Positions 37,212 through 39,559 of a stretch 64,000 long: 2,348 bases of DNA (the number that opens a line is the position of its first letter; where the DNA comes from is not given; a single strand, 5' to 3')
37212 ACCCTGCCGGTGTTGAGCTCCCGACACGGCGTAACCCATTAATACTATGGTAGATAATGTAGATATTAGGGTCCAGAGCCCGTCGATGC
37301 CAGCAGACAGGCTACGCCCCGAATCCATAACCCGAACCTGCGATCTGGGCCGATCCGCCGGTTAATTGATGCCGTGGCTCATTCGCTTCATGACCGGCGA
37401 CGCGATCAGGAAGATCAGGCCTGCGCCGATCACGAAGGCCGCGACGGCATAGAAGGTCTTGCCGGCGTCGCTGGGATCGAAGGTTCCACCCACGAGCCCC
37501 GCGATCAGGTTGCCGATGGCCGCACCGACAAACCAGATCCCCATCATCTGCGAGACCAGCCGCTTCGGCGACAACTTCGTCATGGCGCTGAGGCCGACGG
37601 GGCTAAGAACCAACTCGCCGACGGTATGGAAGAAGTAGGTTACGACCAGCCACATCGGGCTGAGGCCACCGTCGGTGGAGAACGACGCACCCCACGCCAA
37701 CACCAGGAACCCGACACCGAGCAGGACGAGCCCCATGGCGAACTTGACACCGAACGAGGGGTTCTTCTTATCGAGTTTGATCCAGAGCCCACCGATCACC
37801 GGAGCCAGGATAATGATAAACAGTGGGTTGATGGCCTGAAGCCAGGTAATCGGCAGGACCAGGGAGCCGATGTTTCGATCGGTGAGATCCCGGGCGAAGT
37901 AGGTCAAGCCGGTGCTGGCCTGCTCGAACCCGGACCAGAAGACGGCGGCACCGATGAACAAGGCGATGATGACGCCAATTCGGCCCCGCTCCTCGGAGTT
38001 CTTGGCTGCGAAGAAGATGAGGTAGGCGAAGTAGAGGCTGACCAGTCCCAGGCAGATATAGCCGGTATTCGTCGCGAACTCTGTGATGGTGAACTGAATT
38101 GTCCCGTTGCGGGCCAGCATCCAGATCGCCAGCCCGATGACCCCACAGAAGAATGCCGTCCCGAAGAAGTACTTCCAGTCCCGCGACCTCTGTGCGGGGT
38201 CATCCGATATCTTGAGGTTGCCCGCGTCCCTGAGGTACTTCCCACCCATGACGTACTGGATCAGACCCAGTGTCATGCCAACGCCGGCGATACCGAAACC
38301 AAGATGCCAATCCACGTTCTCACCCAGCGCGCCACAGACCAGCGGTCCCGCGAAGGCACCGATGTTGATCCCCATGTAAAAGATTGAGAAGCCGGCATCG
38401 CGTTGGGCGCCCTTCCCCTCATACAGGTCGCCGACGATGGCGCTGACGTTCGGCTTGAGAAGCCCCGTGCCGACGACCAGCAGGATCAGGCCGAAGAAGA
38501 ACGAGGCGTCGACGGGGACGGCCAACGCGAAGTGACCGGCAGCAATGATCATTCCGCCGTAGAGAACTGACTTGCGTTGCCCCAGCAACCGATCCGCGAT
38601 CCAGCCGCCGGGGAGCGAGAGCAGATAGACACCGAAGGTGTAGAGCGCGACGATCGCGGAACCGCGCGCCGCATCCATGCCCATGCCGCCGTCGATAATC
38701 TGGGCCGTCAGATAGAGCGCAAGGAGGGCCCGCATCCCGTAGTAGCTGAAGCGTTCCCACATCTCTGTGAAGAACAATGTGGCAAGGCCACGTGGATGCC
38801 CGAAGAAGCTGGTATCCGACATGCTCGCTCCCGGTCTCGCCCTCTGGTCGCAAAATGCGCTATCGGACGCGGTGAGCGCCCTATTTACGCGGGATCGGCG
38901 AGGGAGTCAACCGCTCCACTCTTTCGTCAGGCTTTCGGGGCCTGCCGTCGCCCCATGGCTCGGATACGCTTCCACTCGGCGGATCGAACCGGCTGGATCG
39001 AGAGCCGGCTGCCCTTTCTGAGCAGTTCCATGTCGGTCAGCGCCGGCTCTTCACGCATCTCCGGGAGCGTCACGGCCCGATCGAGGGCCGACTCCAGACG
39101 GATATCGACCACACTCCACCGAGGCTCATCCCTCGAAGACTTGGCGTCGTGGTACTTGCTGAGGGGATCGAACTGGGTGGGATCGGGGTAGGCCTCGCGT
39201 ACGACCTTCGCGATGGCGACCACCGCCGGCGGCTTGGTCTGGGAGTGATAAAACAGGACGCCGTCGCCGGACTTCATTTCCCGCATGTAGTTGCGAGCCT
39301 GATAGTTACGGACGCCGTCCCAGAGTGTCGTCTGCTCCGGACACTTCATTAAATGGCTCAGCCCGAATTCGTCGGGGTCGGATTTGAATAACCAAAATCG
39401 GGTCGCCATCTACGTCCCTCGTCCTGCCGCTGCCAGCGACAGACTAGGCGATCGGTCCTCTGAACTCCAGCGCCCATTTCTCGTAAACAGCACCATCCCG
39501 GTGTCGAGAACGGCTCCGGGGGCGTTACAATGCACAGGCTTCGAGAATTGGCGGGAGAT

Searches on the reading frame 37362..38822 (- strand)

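Call 37: search_protein_families(library=pfam, proteins=[window:37362-38822:-], max_evalue=0.00001)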
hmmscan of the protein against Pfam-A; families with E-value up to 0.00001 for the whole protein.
window:37362-38822:- (486 aa): 2 families
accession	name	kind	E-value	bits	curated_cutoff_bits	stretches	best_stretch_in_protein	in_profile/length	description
PF00854.27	PTR2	-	1.9e-64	218.4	27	1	84-450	2-381/392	POT family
PF07690.21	MFS_1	-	1.5e-29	103.5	33.4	2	25-300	6-291/347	Major Facilitator Superfamily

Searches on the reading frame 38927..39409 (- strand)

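Call 37: search_protein_families(library=pfam, proteins=[window:38927-39409:-], max_evalue=0.00001)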
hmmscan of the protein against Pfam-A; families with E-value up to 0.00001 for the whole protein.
window:38927-39409:- (160 aa): 1 family
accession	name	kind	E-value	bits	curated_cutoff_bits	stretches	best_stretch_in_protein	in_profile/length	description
PF01878.24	EVE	-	8.2e-55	185.2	23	1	4-152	1-145/145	EVE domain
